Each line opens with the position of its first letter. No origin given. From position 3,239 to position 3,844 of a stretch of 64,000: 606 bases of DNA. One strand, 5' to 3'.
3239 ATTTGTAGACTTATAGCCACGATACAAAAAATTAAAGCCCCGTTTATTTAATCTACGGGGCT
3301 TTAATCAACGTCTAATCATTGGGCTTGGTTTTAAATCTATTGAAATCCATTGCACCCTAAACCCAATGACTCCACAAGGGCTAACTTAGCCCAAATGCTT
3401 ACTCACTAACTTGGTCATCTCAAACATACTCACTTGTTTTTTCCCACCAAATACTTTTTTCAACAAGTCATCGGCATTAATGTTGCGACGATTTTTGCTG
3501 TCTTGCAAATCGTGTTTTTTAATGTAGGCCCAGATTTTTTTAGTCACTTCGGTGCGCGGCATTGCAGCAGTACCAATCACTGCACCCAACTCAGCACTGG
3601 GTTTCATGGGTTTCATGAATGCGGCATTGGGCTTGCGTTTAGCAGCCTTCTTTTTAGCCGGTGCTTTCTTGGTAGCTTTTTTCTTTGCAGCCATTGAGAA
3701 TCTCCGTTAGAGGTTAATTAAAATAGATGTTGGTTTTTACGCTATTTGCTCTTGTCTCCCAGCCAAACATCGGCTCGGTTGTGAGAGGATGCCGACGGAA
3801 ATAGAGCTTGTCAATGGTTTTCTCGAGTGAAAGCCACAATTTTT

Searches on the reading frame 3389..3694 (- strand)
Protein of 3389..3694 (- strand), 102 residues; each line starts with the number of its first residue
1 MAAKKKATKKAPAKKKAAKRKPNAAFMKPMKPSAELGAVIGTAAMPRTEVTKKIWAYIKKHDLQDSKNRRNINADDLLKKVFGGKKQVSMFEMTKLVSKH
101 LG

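Call 21: search_protein_families(library=pfam, proteins=[window:3389-3694:-], max_evalue=1)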
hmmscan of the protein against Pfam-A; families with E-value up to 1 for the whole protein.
seq(102 aa): 2 families
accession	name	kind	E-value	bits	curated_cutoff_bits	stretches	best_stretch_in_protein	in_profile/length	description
PF02201.23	SWIB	-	4.4e-31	106.9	25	1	28-101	1-74/74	SWIB/MDM2 domain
PF24520.1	ARM_KNTC1_1st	-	0.083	13.1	27.3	1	42-94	76-127/246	KNTC1 first ARM-repeats domain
